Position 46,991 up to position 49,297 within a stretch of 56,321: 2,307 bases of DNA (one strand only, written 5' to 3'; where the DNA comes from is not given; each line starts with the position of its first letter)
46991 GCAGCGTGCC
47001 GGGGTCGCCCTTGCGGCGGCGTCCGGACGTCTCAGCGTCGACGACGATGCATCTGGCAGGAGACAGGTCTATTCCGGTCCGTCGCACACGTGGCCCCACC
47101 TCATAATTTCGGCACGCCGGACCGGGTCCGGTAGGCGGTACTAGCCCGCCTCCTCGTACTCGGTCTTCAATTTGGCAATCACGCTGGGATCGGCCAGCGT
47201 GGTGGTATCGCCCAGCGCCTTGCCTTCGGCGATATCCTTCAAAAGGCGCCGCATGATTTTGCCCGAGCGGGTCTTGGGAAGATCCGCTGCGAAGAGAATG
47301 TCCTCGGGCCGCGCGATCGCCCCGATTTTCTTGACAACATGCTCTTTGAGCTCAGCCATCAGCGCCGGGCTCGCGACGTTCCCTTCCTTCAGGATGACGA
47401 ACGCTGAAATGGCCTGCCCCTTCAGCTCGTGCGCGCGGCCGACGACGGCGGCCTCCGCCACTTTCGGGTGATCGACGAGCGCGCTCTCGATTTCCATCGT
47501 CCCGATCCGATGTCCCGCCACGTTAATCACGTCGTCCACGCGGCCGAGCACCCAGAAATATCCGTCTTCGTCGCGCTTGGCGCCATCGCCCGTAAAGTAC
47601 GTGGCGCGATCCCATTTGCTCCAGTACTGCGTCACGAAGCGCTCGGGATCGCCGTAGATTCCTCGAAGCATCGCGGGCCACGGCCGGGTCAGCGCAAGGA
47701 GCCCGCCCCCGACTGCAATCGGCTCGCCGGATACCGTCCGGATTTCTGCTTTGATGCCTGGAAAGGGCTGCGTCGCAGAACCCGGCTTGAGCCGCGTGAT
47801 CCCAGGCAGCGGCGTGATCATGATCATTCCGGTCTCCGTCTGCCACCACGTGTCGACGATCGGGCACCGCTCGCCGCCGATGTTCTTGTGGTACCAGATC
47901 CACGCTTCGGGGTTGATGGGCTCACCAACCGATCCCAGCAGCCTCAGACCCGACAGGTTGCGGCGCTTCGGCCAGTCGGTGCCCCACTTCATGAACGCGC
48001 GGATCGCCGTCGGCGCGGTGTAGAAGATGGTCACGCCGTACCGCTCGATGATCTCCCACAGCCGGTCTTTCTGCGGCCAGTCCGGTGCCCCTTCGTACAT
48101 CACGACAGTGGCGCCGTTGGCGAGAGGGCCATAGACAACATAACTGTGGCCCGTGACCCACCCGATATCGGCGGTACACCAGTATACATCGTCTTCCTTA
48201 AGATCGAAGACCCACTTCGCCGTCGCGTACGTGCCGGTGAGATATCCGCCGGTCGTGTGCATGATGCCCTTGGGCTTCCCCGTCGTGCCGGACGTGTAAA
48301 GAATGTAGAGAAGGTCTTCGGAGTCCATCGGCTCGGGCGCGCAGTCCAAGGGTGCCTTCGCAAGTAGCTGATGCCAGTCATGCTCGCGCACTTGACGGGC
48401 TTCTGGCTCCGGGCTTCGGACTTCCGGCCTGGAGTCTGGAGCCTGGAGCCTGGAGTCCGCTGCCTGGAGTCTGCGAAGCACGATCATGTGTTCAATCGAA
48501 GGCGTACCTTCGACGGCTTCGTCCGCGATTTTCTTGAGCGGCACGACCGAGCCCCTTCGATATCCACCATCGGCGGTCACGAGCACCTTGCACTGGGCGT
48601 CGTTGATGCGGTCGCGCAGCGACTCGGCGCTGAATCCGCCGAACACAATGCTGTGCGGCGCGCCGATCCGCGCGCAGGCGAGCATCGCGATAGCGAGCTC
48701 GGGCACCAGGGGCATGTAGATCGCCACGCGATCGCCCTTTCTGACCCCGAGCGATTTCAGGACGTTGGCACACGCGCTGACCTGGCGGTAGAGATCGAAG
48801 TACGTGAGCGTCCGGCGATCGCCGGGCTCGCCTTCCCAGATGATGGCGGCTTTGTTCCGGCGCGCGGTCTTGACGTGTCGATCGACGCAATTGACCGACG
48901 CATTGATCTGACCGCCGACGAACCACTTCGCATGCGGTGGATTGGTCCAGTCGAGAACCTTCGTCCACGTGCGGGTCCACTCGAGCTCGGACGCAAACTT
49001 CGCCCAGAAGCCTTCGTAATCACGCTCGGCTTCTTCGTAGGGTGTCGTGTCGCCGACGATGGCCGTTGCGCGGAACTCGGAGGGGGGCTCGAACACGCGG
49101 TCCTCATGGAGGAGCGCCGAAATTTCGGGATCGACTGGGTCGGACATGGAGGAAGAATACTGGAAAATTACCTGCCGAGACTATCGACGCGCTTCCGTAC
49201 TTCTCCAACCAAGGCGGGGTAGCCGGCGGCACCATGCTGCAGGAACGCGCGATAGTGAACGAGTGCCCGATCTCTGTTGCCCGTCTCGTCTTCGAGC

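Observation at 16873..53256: A class of period-7 repeat hairpins whose unit sequence differs at every locus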

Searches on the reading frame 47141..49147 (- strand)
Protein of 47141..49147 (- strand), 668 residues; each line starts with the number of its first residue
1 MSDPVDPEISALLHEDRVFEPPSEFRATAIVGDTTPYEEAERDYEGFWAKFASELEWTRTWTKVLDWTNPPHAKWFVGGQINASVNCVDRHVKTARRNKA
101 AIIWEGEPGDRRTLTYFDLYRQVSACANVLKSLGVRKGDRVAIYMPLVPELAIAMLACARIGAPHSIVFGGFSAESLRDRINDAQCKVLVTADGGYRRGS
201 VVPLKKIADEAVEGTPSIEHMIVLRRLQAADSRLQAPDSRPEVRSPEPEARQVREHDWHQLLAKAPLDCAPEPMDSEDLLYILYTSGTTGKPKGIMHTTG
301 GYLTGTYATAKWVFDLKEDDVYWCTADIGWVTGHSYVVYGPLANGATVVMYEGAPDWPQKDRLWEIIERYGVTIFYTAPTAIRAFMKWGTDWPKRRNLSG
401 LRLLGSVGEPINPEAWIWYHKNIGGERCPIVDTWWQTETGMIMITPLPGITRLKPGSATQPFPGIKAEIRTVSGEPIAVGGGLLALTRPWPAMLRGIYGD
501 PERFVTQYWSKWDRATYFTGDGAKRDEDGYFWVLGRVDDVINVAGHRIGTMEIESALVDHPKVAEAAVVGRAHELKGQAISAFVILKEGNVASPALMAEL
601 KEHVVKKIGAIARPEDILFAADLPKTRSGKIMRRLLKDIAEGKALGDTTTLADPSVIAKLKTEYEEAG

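Call 17: search_protein_families(library=pfam, proteins=[window:47141-49147:-], max_evalue=0.01)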
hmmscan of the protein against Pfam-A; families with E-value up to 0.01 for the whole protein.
window:47141-49147:- (668 aa): 3 families
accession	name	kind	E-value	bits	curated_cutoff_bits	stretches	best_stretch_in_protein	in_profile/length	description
PF00501.34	AMP-binding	-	1.3e-88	297.8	29.9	1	92-480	5-367/384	AMP-binding enzyme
PF13193.12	AMP-binding_C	-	1.9e-27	96.4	24.5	1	552-630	1-76/76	AMP-binding enzyme C-terminal domain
PF16177.11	ACAS_N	-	8.1e-21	74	27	1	37-87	5-55/55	Acetyl-coenzyme A synthetase N-terminus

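Call 21: find_homologous_proteins(query=window:47141-49147:-, max_evalue=1e-100)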
Query window:47141-49147:- (668 aa): 8000 proteins with E <= 1e-100 among 8000 candidates; the best 120 are listed.
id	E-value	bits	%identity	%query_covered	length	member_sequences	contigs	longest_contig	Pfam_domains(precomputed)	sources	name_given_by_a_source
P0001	0.0e+0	1561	100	100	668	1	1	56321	PF16177.12,PF00501.35,PF13193.13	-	-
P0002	0.0e+0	1449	93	100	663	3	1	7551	PF16177.12,PF00501.35,PF13193.13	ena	-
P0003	0.0e+0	1447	92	100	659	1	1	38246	PF16177.12,PF00501.35,PF13193.13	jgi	jgi:acetyl-CoA synthetase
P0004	0.0e+0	1438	92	100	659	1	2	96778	PF16177.12,PF00501.35,PF13193.13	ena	-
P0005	0.0e+0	1418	90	100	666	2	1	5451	PF16177.12,PF00501.35,PF13193.13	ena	-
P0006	0.0e+0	1397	89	100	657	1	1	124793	PF16177.12,PF00501.35,PF13193.13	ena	-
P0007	0.0e+0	1391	88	100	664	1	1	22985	PF16177.12,PF00501.35,PF13193.13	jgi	jgi:acetyl-CoA synthetase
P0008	0.0e+0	1391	89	99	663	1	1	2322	PF16177.12,PF00501.35,PF13193.13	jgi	-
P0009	0.0e+0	1384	89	99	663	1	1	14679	PF16177.12,PF00501.35,PF13193.13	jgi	jgi:acetyl-CoA synthetase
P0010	0.0e+0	1374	87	100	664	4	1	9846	PF16177.12,PF00501.35,PF13193.13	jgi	jgi:acetyl-CoA synthetase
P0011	0.0e+0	1370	87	100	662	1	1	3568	PF16177.12,PF00501.35,PF13193.13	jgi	jgi:acetyl-CoA synthetase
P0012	0.0e+0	1369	88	100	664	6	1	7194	PF16177.12,PF00501.35,PF13193.13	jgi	jgi:acetyl-CoA synthetase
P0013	0.0e+0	1369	87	100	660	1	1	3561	PF16177.12,PF00501.35,PF13193.13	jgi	jgi:acetyl-CoA synthetase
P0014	0.0e+0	1365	88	100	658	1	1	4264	PF16177.12,PF00501.35,PF13193.13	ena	-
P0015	0.0e+0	1363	87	100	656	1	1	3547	PF16177.12,PF00501.35,PF13193.13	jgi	jgi:acetyl-CoA synthetase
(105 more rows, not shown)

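Call 33: find_encoding_contigs(protein=P0003, flank=10000, max_places=2)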
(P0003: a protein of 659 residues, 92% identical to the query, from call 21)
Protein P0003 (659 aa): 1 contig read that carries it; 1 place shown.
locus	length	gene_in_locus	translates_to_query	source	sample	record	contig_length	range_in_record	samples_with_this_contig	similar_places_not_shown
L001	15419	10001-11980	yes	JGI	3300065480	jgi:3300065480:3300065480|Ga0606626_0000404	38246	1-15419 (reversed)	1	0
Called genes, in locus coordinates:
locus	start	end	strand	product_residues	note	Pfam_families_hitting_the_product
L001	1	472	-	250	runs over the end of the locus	PF02535:Zip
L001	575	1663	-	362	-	PF05762:VWA_CoxE (weak), PF00092:VWA, PF13519:VWA_2, PF13768:VWA_3, PF25106:VWA_4 (weak)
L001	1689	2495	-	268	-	-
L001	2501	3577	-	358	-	PF03544:TonB_C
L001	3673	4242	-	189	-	PF13649:Methyltransf_25 (weak)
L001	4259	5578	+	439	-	PF07994:NAD_binding_5, PF01658:Inos-1-P_synth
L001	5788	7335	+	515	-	PF07660:STN, PF00263:Secretin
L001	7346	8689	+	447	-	PF13191:AAA_16, PF13401:AAA_22, PF05036:SPOR (faint)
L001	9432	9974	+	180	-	-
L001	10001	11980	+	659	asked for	PF16177:ACAS_N, PF00501:AMP-binding, PF13193:AMP-binding_C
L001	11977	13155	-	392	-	PF00990:GGDEF, PF12728:HTH_17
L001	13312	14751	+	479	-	-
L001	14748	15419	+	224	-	?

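Call 34: find_encoding_contigs(protein=P0004, flank=10000, max_places=2)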
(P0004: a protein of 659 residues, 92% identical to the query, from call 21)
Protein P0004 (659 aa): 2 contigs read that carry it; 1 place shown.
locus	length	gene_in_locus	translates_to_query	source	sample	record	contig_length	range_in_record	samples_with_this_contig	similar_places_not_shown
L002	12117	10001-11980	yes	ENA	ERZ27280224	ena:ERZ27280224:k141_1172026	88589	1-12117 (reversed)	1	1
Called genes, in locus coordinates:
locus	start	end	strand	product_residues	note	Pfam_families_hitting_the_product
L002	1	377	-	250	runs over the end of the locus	PF02535:Zip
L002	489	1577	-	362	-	PF05762:VWA_CoxE (weak), PF00092:VWA, PF13519:VWA_2, PF13768:VWA_3 (weak)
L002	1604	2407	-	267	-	-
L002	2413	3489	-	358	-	PF03544:TonB_C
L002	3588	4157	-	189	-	PF13649:Methyltransf_25 (weak)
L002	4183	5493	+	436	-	PF07994:NAD_binding_5, PF01658:Inos-1-P_synth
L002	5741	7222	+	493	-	PF07660:STN, PF00263:Secretin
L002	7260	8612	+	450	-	PF13191:AAA_16, PF13401:AAA_22, PF05036:SPOR (weak)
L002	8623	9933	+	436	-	-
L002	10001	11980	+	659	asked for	PF16177:ACAS_N, PF00501:AMP-binding, PF13193:AMP-binding_C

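Call 35: find_encoding_contigs(protein=P0006, flank=10000, max_places=2)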
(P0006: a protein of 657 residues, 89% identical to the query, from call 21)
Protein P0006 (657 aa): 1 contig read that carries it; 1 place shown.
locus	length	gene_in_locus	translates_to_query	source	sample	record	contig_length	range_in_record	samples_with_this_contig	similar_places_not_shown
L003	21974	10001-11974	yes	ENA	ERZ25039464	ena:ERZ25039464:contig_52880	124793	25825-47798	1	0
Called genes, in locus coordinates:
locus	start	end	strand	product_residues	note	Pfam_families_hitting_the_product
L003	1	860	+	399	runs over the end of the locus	PF23235:WHD_3rd_Lhr, PF23234:WHD_4th_Lhr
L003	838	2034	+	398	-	PF04551:GcpE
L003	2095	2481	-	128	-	PF04379:DUF525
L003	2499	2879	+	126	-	-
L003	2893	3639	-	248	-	PF02535:Zip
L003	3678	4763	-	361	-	PF05762:VWA_CoxE (weak), PF00092:VWA, PF13519:VWA_2, PF13768:VWA_3, PF25106:VWA_4 (weak)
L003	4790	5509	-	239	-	-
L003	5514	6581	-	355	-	PF03544:TonB_C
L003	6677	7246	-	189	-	PF13649:Methyltransf_25 (weak)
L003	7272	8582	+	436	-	PF07994:NAD_binding_5, PF01658:Inos-1-P_synth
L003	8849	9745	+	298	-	PF13191:AAA_16, PF13401:AAA_22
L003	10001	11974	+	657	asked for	PF16177:ACAS_N, PF00501:AMP-binding, PF13193:AMP-binding_C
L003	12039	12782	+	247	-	PF00005:ABC_tran, PF13304:AAA_21 (faint)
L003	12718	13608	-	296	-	PF00005:ABC_tran, PF08352:oligo_HPY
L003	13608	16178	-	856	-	PF01642:MM_CoA_mutase, PF13304:AAA_21 (faint), PF00005:ABC_tran, PF08352:oligo_HPY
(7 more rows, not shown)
